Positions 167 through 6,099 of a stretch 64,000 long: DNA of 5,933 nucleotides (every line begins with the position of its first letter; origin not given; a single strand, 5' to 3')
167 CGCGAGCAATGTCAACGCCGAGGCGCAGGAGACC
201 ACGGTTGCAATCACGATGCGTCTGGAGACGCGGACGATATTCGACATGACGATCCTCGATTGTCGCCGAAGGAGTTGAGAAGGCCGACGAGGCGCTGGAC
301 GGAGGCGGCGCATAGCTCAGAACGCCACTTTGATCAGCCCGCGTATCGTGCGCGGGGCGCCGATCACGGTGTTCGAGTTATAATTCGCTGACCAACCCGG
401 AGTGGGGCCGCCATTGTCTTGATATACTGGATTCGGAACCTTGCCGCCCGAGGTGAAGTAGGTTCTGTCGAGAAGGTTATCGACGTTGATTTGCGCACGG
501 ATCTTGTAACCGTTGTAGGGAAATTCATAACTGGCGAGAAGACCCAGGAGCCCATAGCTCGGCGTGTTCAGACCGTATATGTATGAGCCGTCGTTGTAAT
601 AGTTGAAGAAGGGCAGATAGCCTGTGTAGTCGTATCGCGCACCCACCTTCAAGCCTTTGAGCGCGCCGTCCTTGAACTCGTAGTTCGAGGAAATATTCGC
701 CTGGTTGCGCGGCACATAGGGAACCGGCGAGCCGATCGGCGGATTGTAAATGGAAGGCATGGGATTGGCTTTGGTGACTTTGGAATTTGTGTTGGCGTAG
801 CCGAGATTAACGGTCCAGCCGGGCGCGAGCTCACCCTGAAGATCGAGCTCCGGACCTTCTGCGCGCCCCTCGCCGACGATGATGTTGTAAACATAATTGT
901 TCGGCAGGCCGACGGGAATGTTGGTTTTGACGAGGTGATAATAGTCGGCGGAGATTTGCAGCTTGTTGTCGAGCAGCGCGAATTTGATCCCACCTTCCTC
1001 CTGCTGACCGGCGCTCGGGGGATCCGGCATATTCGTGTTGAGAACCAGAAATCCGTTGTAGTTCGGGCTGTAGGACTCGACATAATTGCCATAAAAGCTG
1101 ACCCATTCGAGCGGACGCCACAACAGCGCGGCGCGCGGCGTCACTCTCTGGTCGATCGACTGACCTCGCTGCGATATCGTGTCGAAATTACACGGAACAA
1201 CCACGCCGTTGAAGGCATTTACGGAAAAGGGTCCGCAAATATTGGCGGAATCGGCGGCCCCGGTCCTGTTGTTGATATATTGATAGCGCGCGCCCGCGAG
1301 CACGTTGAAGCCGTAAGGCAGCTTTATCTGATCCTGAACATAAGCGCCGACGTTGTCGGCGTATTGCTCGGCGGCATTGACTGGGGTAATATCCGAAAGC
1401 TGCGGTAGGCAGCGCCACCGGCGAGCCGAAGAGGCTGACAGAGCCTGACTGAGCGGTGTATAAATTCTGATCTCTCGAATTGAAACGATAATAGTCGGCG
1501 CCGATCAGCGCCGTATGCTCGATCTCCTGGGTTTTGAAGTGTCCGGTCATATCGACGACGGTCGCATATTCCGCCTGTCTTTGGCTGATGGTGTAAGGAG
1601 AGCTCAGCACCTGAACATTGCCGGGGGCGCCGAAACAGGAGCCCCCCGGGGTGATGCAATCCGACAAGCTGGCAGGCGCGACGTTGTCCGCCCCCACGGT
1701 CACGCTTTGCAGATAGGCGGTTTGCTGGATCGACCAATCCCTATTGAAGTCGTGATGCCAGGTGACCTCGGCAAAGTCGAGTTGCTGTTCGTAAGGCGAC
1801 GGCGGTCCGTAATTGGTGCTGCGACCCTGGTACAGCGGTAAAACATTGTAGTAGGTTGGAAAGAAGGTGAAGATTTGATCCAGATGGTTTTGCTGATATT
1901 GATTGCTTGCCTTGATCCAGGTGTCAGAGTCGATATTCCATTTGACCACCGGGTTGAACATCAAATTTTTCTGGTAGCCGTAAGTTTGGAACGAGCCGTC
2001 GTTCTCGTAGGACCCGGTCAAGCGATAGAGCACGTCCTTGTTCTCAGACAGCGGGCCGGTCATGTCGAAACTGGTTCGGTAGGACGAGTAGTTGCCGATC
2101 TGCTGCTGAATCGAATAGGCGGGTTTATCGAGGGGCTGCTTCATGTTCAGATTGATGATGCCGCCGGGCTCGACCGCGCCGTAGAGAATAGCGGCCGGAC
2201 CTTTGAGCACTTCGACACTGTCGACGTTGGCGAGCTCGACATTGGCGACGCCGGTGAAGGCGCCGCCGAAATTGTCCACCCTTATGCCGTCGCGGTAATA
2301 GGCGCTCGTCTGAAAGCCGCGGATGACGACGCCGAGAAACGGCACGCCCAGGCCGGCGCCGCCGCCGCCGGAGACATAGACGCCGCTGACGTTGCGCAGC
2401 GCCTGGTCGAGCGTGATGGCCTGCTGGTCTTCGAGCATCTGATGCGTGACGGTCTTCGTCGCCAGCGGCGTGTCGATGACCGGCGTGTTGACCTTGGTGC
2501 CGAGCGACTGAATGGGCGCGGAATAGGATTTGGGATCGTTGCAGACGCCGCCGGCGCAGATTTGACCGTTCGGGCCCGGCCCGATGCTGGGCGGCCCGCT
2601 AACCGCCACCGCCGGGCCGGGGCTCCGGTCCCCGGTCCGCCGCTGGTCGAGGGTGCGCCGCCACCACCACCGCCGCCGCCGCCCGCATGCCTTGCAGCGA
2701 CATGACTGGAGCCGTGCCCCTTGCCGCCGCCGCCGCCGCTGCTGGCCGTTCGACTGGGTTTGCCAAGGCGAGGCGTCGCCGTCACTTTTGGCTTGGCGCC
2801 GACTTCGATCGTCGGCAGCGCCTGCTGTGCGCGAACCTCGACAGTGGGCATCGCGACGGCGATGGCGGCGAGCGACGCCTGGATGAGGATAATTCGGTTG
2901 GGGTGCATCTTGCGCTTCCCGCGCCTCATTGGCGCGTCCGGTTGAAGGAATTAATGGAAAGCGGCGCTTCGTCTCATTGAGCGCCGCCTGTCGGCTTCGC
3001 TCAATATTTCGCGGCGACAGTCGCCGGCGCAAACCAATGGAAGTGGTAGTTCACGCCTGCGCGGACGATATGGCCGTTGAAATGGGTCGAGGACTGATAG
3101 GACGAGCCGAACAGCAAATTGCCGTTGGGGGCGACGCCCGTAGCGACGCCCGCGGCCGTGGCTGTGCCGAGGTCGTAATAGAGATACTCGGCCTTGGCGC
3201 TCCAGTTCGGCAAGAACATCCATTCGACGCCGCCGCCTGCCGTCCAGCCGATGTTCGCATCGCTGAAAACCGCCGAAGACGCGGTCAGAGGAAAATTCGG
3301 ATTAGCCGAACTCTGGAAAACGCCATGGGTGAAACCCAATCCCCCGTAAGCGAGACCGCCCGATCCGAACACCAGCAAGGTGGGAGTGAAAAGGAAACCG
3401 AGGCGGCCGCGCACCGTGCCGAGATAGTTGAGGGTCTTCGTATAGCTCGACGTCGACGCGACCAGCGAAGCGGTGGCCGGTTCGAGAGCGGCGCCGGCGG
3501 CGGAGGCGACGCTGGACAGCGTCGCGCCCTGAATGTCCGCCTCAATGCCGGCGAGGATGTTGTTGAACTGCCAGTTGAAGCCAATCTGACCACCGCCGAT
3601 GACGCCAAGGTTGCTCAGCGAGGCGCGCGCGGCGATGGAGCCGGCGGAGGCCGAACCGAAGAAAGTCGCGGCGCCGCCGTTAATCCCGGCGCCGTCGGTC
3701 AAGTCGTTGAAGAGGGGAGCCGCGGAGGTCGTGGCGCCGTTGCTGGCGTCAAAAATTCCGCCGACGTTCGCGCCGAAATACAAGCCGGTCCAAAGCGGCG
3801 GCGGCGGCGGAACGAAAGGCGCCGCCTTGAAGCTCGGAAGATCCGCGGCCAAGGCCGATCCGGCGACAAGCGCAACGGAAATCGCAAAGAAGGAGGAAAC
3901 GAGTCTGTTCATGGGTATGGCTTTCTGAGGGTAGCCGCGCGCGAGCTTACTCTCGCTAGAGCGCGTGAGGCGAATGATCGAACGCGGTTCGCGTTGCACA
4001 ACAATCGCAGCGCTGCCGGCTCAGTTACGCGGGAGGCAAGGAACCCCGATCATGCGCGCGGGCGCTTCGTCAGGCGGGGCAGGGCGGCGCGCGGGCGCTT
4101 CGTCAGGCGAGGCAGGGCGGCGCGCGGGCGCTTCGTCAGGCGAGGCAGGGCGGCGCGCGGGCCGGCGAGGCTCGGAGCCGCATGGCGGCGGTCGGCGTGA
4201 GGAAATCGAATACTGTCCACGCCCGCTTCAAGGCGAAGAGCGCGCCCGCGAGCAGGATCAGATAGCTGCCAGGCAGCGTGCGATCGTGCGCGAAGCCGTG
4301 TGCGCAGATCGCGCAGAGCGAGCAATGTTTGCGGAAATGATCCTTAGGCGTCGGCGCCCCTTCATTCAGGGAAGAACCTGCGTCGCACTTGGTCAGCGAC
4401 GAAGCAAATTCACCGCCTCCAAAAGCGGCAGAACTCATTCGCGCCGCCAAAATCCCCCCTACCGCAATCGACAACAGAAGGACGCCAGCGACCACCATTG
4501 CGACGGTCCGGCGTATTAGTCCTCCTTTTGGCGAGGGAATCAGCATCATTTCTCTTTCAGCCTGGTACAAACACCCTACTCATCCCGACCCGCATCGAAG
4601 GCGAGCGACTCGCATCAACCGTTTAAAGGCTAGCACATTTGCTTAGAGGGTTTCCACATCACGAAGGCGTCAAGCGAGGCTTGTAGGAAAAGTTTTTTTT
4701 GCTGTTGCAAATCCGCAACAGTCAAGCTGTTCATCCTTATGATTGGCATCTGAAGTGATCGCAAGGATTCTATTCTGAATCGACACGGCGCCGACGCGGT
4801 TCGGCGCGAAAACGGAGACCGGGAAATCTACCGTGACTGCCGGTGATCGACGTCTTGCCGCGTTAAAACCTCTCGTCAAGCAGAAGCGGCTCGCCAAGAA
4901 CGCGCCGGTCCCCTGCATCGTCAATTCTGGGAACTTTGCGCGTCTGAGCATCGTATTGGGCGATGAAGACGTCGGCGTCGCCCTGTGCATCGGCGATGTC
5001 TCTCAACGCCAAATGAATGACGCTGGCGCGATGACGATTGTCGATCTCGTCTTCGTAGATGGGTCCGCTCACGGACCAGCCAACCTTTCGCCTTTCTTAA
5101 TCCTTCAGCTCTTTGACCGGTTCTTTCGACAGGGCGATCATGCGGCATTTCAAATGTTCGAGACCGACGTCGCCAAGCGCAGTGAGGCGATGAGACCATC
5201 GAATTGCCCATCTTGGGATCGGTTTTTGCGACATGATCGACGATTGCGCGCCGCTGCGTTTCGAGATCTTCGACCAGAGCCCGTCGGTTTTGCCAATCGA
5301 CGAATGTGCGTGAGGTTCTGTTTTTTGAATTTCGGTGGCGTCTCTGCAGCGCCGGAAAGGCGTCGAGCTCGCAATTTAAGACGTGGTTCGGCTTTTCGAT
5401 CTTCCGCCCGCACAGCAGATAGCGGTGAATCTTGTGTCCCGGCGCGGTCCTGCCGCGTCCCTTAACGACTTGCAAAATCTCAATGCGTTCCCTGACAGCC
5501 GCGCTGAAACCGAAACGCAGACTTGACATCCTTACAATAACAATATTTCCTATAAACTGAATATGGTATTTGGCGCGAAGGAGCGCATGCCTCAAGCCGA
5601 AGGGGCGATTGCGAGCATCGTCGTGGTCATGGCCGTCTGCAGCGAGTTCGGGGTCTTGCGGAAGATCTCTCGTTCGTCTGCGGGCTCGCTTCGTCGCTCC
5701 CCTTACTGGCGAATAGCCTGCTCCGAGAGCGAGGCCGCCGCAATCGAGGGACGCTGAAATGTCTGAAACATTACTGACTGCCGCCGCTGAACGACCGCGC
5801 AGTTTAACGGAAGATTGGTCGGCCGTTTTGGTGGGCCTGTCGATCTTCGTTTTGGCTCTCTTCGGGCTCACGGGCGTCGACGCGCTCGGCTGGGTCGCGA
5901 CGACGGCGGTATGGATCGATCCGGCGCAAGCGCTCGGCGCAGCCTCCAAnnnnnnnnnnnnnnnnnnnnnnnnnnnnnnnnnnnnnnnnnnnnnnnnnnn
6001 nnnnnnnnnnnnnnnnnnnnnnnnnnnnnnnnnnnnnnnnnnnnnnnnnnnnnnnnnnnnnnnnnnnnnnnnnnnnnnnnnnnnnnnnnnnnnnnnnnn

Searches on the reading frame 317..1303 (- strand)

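Call 92: search_protein_families(library=pfam, proteins=[window:317-1303:-], max_evalue=0.001)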
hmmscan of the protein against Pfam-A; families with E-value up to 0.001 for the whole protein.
window:317-1303:- (328 aa): 1 family
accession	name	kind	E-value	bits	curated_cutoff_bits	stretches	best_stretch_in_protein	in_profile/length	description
PF00593.30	TonB_dep_Rec_b-barrel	-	1.4e-30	108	27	1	3-277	189-436/436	TonB dependent receptor-like, beta-barrel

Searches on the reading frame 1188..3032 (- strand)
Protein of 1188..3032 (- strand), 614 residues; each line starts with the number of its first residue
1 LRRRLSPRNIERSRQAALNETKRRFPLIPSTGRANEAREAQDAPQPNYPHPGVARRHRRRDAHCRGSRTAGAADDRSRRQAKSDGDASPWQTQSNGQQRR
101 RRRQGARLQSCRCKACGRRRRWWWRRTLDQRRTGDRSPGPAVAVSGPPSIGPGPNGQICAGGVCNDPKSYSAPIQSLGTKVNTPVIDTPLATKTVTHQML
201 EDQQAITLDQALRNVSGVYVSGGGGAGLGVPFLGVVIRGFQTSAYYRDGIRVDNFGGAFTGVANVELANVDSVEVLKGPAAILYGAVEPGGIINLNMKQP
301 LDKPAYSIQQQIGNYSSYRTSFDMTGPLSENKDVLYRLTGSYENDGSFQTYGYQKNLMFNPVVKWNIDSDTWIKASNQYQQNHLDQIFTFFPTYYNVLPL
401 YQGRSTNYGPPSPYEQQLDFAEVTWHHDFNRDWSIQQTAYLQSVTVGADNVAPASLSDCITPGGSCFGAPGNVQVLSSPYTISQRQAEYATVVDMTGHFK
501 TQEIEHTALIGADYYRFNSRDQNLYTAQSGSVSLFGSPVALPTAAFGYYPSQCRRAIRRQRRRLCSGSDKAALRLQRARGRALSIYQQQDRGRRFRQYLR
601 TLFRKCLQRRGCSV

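Call 92: search_protein_families(library=pfam, proteins=[window:1188-3032:-], max_evalue=0.001)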
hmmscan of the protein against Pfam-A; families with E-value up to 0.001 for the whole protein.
window:1188-3032:- (614 aa): 1 family
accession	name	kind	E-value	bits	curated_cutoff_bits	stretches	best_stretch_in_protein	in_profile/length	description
PF07715.20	Plug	-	6.1e-23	81.8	23.9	1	185-292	2-107/107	TonB-dependent Receptor Plug Domain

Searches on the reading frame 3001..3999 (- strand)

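Call 92: search_protein_families(library=pfam, proteins=[window:3001-3999:-], max_evalue=0.001)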
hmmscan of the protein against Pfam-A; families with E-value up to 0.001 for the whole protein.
window:3001-3999:- (332 aa): 1 family
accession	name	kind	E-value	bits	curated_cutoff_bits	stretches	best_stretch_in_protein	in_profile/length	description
PF13505.12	OMP_b-brl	-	3.8e-09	37.4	28.7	1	94-320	12-175/175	Outer membrane protein beta-barrel domain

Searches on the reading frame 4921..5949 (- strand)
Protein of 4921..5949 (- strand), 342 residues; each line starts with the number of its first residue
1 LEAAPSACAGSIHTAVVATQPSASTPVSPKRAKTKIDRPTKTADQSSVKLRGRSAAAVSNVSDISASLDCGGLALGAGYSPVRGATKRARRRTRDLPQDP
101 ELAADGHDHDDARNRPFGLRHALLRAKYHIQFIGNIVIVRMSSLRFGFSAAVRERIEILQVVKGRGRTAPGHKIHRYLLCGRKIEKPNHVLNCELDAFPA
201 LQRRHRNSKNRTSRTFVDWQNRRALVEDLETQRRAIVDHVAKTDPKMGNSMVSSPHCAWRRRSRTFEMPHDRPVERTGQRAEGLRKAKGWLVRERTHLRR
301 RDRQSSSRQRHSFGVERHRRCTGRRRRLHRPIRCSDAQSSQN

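Call 92: search_protein_families(library=pfam, proteins=[window:4921-5949:-], max_evalue=0.001)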
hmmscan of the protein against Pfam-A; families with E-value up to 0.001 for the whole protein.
window:4921-5949:- (342 aa): 1 family
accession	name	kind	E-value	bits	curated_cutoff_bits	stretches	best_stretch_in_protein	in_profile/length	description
PF21810.3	DUF6880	-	1.2e-07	31.5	27.3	1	205-247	56-98/472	Family of unknown function (DUF6880)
